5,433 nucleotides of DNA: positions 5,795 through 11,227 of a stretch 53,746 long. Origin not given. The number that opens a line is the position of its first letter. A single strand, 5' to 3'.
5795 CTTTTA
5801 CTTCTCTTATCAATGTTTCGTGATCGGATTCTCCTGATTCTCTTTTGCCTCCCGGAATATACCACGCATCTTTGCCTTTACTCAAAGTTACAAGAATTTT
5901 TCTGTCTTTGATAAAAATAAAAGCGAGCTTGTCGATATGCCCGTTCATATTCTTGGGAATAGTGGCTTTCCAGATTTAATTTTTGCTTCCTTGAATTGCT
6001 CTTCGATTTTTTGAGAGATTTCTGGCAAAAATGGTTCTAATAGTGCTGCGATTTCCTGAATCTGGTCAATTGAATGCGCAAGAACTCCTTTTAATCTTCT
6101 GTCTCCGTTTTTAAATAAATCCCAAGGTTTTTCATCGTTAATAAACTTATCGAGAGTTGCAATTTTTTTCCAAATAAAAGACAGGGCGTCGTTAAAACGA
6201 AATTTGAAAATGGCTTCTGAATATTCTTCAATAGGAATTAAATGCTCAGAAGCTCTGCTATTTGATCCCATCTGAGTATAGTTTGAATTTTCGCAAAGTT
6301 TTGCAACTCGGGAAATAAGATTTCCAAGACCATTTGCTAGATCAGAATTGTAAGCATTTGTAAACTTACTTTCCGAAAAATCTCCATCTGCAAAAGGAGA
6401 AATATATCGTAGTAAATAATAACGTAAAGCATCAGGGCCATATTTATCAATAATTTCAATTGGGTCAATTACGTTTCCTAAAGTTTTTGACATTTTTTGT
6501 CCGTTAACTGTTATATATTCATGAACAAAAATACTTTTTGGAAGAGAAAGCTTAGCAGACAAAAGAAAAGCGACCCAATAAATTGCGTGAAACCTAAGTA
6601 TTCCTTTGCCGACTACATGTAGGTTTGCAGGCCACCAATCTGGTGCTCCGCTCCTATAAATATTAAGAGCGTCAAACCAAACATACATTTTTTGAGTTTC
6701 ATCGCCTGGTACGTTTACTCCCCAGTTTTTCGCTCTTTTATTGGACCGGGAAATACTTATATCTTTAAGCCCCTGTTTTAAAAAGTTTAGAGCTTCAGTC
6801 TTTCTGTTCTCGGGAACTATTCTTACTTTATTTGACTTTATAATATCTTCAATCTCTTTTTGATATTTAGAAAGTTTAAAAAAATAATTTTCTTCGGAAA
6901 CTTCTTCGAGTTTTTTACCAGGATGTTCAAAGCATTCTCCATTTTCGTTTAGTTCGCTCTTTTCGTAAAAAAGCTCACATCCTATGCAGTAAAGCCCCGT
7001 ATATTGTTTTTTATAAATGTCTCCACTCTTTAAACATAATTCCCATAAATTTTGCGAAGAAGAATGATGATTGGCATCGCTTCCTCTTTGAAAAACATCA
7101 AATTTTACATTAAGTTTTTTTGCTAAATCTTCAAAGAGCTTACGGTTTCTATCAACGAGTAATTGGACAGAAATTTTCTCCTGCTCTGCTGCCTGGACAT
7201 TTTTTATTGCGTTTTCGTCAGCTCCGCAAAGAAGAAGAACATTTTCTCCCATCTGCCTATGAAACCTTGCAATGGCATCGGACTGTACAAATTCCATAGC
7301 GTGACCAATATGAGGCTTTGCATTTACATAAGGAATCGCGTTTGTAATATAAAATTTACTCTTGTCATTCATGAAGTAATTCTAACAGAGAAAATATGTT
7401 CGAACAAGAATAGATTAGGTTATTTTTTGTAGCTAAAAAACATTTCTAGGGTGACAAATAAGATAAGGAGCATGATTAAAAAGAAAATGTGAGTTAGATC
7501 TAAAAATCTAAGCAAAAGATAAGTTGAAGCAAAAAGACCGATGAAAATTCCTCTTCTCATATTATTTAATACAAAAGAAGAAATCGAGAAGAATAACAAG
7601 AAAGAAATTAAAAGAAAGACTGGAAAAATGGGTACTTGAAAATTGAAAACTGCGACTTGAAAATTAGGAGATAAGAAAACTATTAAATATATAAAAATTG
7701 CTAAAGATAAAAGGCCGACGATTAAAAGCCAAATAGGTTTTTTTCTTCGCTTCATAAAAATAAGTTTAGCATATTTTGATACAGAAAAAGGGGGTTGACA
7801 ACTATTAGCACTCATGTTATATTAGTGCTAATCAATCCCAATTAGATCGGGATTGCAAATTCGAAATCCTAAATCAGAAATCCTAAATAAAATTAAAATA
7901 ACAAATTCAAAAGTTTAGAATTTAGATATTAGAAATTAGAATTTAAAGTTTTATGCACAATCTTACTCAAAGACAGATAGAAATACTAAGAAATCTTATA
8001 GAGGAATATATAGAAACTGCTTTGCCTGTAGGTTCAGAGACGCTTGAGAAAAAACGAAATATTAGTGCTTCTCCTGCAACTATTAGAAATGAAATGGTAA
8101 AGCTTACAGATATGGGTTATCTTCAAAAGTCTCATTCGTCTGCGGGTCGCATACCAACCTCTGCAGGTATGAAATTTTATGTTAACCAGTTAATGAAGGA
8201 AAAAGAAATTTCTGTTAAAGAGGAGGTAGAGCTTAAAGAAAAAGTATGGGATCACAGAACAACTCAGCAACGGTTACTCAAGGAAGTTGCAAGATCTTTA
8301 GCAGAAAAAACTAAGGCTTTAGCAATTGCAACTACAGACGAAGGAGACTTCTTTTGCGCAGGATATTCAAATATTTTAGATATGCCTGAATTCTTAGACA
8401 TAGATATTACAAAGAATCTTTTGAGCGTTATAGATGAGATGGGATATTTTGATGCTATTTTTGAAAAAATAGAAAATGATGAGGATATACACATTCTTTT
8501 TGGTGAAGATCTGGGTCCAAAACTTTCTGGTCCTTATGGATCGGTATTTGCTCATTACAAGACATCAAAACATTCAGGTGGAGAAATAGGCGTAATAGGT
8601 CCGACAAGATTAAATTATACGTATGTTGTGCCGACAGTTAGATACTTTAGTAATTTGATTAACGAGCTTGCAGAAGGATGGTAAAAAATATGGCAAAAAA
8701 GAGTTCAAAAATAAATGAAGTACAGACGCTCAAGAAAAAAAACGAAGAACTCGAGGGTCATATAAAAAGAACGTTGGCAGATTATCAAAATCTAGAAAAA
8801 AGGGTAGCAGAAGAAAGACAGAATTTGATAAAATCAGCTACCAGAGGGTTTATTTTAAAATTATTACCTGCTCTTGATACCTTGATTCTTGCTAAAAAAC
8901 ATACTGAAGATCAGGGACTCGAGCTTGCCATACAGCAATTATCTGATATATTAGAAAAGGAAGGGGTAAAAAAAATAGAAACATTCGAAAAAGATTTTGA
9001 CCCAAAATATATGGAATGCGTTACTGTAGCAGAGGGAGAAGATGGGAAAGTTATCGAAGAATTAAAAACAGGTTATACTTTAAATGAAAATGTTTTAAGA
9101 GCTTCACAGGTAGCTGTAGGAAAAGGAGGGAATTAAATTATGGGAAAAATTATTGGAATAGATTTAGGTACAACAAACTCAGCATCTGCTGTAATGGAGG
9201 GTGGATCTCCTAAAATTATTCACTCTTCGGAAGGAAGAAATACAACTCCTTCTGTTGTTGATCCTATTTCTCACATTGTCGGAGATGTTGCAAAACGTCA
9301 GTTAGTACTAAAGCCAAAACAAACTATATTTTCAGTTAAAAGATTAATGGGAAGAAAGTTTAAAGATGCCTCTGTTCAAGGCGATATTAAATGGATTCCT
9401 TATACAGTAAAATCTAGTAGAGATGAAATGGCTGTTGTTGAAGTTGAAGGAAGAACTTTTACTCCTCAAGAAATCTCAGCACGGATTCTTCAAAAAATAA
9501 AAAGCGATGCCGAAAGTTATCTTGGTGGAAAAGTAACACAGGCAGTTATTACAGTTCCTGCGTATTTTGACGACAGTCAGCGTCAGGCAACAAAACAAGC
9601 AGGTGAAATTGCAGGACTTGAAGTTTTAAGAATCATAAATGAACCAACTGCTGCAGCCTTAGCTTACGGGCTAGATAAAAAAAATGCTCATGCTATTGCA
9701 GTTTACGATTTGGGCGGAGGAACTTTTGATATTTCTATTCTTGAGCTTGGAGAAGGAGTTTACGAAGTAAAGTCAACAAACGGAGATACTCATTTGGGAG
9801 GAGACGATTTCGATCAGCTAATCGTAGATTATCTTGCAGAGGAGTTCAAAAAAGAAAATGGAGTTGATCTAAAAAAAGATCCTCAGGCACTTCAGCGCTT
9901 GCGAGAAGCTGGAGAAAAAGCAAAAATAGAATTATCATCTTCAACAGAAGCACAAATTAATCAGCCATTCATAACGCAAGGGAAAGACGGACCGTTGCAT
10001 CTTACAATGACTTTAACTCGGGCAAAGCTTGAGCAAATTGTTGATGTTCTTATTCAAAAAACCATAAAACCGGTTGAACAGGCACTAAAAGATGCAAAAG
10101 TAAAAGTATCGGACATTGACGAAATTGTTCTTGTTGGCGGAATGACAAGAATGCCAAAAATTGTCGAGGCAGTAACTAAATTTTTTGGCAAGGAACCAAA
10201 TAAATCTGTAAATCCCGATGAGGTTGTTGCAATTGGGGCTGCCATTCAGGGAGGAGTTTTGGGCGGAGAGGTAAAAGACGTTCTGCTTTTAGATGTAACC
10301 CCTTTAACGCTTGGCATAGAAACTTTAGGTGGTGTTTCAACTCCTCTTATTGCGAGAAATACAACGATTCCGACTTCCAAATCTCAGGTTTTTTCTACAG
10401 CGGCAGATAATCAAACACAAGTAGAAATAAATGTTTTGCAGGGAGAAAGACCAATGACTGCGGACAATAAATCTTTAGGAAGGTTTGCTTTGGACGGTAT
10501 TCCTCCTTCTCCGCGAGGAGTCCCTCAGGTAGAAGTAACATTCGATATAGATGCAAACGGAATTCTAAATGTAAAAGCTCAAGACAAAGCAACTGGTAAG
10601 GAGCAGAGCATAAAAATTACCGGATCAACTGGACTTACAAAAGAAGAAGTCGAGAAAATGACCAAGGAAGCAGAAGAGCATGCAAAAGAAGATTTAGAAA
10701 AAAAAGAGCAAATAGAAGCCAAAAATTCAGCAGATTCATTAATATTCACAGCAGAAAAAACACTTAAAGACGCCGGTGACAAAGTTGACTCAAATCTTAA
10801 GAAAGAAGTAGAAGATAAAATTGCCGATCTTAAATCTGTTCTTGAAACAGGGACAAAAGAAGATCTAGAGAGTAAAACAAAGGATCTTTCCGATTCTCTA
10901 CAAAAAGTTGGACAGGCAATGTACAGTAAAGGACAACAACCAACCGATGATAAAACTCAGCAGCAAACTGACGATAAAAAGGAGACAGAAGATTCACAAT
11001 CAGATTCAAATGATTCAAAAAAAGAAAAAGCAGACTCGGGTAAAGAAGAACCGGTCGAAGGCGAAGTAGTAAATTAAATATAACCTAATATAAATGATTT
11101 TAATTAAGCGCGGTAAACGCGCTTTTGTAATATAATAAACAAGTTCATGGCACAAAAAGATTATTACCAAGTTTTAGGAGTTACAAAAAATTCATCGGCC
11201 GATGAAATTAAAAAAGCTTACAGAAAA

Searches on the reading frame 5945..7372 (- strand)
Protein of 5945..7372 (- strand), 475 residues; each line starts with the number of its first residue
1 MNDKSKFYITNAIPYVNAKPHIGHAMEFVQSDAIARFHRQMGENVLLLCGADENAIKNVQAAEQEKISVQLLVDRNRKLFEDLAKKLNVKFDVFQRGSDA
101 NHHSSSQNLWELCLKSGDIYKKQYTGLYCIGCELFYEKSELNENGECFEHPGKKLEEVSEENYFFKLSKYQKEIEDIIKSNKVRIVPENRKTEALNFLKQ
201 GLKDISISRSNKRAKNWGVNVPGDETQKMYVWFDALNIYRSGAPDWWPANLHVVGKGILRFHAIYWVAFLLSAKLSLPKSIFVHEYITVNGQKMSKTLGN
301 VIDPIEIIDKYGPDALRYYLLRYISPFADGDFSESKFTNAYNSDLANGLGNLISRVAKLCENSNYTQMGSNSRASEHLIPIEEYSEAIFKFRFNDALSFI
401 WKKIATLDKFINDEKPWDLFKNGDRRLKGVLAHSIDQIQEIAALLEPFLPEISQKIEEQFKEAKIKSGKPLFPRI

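Call 5: search_protein_families(library=pfam, proteins=[window:5945-7372:-], max_evalue=0.001)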
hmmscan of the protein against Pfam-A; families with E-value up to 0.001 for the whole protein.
window:5945-7372:- (475 aa): 4 families
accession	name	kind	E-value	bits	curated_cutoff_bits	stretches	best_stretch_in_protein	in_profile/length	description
PF09334.17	tRNA-synt_1g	-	1.1e-93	314.5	20.1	1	8-356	2-390/391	tRNA synthetases class I (M)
PF00133.28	tRNA-synt_1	-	9.1e-25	87.7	22.7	2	246-323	326-404/414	tRNA synthetases class I (I, L, M and V)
PF01406.26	tRNA-synt_1e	-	9.9e-14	51.8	27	2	281-339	240-298/301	tRNA synthetases class I (C) catalytic domain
PF01921.24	tRNA-synt_1f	-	5.8e-05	22.6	27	0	282-322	270-311/360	tRNA synthetases class I (K)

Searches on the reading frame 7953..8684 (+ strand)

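Call 5: search_protein_families(library=pfam, proteins=[window:7953-8684:+], max_evalue=0.001)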
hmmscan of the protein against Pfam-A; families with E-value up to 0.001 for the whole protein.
window:7953-8684:+ (243 aa): 2 families
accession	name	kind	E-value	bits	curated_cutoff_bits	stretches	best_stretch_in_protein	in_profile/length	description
PF01628.27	HrcA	-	8.8e-16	59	22.2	1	76-226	77-215/215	HrcA protein C terminal domain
PF03444.21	HrcA_DNA-bdg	-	1e-05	25.5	21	1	3-73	1-70/79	Winged helix-turn-helix transcription repressor, HrcA DNA-binding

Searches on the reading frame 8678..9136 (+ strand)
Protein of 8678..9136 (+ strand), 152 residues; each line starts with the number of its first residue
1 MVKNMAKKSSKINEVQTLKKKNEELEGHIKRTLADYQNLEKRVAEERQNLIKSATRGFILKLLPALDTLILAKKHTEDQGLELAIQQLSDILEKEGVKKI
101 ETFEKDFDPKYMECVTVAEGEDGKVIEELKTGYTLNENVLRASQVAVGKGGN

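Call 5: search_protein_families(library=pfam, proteins=[window:8678-9136:+], max_evalue=0.001)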
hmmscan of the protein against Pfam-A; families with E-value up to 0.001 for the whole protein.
window:8678-9136:+ (152 aa): 1 family
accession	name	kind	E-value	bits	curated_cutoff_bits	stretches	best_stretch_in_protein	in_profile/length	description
PF01025.24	GrpE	-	5.4e-32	111.2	25.8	1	6-149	11-165/165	GrpE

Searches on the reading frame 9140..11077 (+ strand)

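Call 6: search_protein_families(library=pfam, proteins=[window:9140-11077:+], max_evalue=0.001)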
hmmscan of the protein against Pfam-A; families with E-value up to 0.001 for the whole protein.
window:9140-11077:+ (645 aa): 2 families
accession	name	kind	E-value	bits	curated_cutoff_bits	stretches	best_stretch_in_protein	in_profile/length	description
PF00012.26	HSP70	-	4.4e-257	854.6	20.6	1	4-595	1-598/599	Hsp70 protein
PF06723.19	MreB_Mbl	-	7.2e-19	68.2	27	1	111-368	72-316/327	MreB/Mbl protein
